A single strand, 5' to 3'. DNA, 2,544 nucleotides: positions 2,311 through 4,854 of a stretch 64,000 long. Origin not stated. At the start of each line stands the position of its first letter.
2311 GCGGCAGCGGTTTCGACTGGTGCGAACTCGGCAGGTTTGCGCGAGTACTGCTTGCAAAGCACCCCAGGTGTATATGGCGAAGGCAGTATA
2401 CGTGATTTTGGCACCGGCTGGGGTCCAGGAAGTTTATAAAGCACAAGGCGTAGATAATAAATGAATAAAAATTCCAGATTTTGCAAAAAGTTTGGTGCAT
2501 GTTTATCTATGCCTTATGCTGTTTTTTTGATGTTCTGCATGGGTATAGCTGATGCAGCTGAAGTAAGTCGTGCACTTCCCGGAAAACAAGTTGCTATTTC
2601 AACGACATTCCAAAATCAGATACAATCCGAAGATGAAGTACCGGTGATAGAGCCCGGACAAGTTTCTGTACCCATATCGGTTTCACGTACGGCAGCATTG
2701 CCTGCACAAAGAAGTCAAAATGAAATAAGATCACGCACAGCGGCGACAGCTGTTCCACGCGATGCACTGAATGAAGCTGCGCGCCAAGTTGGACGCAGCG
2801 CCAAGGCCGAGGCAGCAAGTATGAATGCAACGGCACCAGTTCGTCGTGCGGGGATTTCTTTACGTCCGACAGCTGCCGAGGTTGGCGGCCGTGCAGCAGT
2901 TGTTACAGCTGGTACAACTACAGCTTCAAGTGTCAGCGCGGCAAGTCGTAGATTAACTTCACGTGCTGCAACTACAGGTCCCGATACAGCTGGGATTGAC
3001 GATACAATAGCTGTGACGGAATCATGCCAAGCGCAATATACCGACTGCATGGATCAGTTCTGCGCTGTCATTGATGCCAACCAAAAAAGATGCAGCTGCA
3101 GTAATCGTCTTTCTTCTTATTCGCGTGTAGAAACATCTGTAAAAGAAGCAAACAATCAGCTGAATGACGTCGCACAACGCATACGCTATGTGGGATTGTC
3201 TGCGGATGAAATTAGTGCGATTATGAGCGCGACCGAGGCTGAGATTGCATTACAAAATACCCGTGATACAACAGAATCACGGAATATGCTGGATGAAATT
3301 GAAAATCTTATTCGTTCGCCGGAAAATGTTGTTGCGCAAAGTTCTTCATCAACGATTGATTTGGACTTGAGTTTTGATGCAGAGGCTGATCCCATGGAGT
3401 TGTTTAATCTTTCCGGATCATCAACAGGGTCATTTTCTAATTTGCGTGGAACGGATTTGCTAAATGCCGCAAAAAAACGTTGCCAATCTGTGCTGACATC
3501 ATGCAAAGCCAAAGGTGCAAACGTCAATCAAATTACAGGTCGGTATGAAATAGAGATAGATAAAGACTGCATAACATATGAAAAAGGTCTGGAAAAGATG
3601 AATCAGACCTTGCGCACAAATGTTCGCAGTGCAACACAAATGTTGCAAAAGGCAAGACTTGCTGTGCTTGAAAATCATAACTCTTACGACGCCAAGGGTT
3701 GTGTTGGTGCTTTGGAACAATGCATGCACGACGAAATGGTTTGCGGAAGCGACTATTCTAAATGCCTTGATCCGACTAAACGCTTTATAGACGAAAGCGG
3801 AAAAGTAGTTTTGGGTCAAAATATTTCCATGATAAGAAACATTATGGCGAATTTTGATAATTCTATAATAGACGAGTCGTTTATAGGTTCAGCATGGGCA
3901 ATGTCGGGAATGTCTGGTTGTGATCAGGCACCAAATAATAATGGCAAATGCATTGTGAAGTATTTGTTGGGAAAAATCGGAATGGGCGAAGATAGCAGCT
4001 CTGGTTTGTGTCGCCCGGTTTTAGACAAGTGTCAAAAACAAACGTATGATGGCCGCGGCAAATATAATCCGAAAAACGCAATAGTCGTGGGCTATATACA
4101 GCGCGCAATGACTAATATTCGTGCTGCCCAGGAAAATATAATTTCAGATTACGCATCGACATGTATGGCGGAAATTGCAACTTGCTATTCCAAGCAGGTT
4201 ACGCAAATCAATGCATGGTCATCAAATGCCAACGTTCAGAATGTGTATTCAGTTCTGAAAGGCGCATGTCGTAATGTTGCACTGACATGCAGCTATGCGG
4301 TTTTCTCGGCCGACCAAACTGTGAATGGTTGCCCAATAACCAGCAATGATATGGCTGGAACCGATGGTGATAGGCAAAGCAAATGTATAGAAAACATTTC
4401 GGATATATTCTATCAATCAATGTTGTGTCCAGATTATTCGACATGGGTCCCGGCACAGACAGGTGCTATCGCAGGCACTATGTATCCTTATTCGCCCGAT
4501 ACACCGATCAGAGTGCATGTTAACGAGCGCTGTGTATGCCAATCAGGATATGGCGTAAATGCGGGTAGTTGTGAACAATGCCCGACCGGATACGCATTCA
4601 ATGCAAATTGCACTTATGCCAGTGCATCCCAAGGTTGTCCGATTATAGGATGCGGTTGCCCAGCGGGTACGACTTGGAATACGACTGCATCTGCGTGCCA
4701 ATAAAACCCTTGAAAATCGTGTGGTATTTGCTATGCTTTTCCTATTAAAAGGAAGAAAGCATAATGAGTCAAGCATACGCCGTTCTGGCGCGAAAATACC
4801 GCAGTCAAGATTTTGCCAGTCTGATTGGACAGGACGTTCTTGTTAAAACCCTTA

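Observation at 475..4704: Family of large secreted cysteine-rich proteins: tandem pair after the 5S rRNA plus a third member as T4SS-operon cargo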

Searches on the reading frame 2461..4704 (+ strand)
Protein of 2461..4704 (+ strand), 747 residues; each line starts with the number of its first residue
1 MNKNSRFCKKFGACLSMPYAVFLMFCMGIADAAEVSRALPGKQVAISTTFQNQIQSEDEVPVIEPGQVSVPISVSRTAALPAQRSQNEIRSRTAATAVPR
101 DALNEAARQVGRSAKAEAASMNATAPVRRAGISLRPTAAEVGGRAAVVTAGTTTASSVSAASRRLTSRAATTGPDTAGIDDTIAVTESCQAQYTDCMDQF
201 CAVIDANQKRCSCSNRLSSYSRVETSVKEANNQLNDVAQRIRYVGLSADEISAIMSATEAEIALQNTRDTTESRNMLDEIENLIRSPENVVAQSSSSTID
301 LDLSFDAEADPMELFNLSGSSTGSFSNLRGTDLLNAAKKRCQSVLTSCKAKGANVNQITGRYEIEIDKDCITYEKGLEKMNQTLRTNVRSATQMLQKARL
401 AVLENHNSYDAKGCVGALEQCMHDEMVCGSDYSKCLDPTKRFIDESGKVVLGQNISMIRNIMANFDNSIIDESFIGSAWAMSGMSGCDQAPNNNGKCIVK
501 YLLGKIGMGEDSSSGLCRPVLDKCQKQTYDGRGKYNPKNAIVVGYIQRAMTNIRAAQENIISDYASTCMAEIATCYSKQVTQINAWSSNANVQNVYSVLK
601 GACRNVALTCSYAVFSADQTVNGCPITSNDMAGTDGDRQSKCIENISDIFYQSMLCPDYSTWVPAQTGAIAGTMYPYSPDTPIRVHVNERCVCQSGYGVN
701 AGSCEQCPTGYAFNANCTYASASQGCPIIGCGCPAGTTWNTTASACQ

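Call 4: search_protein_families(library=pfam, proteins=[window:2461-4704:+], max_evalue=1)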
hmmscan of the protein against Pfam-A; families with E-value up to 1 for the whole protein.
window:2461-4704:+ (747 aa): 1 family
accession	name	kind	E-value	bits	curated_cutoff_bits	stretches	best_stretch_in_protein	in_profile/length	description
PF05064.18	Nsp1_C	-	0.17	12.2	24.1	0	221-270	58-107/114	Nsp1-like C-terminal region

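Call 5: search_protein_families(library=ncbifam, proteins=[window:2461-4704:+], max_evalue=1)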
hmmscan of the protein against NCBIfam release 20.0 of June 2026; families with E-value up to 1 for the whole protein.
window:2461-4704:+ (747 aa): 2 families
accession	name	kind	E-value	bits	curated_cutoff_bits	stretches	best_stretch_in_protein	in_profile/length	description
NF009194.0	PRK12542.1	equivalog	0.048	13.8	211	1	215-281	108-174/185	RNA polymerase sigma factor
NF006290.1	PRK08472.1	equivalog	0.061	12.1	644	1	433-488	100-155/433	flagellar protein export ATPase FliI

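Call 14: find_homologous_proteins(query=window:2461-4704:+, max_evalue=0.001)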
Query window:2461-4704:+ (747 aa): 1023 proteins with E <= 0.001 among 8000 candidates; the best 120 are listed.
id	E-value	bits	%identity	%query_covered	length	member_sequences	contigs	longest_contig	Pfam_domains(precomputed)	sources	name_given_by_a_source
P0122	0.0e+0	1500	91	100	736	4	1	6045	-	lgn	-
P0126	0.0e+0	1463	88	100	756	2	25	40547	-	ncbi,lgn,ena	-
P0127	0.0e+0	1182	72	98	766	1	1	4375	-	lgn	-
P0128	0.0e+0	1127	73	98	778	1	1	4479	-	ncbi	-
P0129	0.0e+0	1102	68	97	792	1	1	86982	-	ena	-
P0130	0.0e+0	1070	68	97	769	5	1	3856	-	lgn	-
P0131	0.0e+0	1067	68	97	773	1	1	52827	-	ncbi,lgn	-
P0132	5.7e-296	1002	64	99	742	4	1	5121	-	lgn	-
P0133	5.9e-286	969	60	98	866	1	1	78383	-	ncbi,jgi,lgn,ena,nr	ncbi:MAG: hypothetical protein FWE50_03370 [Alphaproteobacteria bacterium]|nr:hypothetical protein [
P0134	9.7e-273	925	59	96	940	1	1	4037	-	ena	-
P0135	7.7e-271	919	62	93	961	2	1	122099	-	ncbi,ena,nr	ncbi:MAG: hypothetical protein FWF97_00885 [Alphaproteobacteria bacterium]|nr:hypothetical protein [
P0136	5.5e-250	850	60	91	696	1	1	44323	-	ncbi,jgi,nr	ncbi:MAG: hypothetical protein LBL75_00025 [Rickettsiales bacterium]|jgi:hypothetical protein|nr:hyp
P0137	9.5e-250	849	72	69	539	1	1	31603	-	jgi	jgi:hypothetical protein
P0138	2.1e-220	752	58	83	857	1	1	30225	-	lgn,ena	-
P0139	4.6e-215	734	53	90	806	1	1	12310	-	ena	-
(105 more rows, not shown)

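Call 49: search_protein_families(library=phrogs, proteins=[window:2461-4704:+], max_evalue=0.1)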
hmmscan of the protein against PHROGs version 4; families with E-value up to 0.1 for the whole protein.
window:2461-4704:+ (747 aa): 2 families
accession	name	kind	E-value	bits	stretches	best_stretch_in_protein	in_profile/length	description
phrog_36979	-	unknown function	0.0089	17.4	1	230-284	4-56/87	-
phrog_36882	-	unknown function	0.024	15.4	1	200-273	30-103/168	-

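Call 50: search_protein_families(library=padloc, proteins=[window:2461-4704:+], max_evalue=0.1)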
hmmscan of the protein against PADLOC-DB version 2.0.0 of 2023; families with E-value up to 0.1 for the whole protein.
window:2461-4704:+ (747 aa): 0 families

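Call 72: search_protein_families(library=pfam, proteins=[L028:1645-4629:+, L028:4835-5431:+, L028:11927-12601:-, L028:12639-14780:+, L028:14789-16084:-, L028:16084-17517:-, L028:17517-18722:-, L028:18722-20023:-, L028:20097-21383:+, L028:21455-21796:+], max_evalue=0.01)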
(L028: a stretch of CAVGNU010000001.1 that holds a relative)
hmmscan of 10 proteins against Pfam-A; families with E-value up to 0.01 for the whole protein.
L028:1645-4629:+ (995 aa): 3 families
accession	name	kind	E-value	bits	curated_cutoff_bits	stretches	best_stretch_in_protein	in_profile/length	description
PF02896.24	PEP-utilizers_C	-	4.1e-75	253.1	22.8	1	637-989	4-292/293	PEP-utilising enzyme, PEP-binding domain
PF01326.24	PPDK_N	-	3.1e-58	198.1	27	3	175-414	76-230/328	Pyruvate phosphate dikinase, AMP/ATP-binding domain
PF00391.29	PEP-utilizers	-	1.2e-22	79.7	23.1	1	541-622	4-72/72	PEP-utilising enzyme, mobile domain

L028:4835-5431:+ (199 aa): 1 family
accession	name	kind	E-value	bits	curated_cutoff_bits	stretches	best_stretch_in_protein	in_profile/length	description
PF09411.16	PagL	-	2.9e-12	47.3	23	1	111-198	43-136/136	Lipid A 3-O-deacylase (PagL)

L028:11927-12601:- (225 aa): 4 families
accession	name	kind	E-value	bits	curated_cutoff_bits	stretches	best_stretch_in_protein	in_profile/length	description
PF00929.31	RNase_T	-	1.1e-29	104.5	24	1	5-168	1-164/164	Exonuclease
PF13482.12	RNase_H_2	-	1.8e-10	41.5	22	1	5-157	1-125/165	RNase_H superfamily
PF03104.25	DNA_pol_B_exo1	-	3.3e-05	23.9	23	1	3-120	65-194/242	DNA polymerase family B, exonuclease domain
PF16473.11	Rv2179c-like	-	0.00036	20.7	27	1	5-169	3-174/177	3'-5' exoribonuclease Rv2179c-like domain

L028:12639-14780:+ (714 aa): 7 families
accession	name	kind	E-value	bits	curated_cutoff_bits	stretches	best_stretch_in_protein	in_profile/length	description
PF00580.27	UvrD-helicase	-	5.3e-81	272.7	23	1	18-282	1-271/271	UvrD/REP helicase N-terminal domain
PF13361.12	UvrD_C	-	8.8e-68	229.7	25.6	2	287-453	1-170/350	UvrD-like helicase C-terminal domain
PF13245.12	AAA_19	-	9e-19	68.4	25.1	1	22-265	1-132/134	AAA domain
PF13538.12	UvrD_C_2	-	1.5e-08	34.8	27.4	1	550-606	3-51/52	UvrD-like helicase C-terminal domain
PF13604.12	AAA_30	-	3.7e-08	33.8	27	1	18-92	2-76/191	AAA domain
PF01443.25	Viral_helicase1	-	0.00014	22.2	21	0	549-606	177-226/228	Viral superfamily 1 RNA helicase core domain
PF13087.12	AAA_12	-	0.00097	19.2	27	0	516-606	114-190/195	AAA domain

L028:14789-16084:- (432 aa): 0 families

L028:16084-17517:- (478 aa): 0 families

L028:17517-18722:- (402 aa): 0 families

L028:18722-20023:- (434 aa): 0 families

L028:20097-21383:+ (429 aa): 0 families

L028:21455-21796:+ (114 aa): 0 families

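Call 96: search_protein_families(library=pfam, proteins=[L028:14789-16084:-, L028:16084-17517:-, L028:17517-18722:-, L028:18722-20023:-, L028:20097-21383:+], max_evalue=5)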
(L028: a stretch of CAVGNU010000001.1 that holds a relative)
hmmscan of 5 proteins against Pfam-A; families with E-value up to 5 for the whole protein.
L028:14789-16084:- (432 aa): 2 families
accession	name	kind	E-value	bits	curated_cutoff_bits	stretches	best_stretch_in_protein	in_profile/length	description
PF12259.13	Baculo_F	-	0.022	13.8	24.1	1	53-140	523-602/609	Baculovirus F protein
PF14967.11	FAM70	-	0.44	10.4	27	1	276-356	32-110/323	FAM70 protein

L028:16084-17517:- (478 aa): 0 families

L028:17517-18722:- (402 aa): 1 family
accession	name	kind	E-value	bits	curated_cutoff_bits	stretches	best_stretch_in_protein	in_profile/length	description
PF19019.6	Phlebo_G2_C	-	0.029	14.5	25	1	234-288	104-157/171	Phlebovirus glycoprotein G2 C-terminal domain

L028:18722-20023:- (434 aa): 1 family
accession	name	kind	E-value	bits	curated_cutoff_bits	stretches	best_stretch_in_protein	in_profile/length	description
PF23235.1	WH3_Lhr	-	0.096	13.4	27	1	17-60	26-69/95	Large helicase-related protein, winged-helix domain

L028:20097-21383:+ (429 aa): 0 families
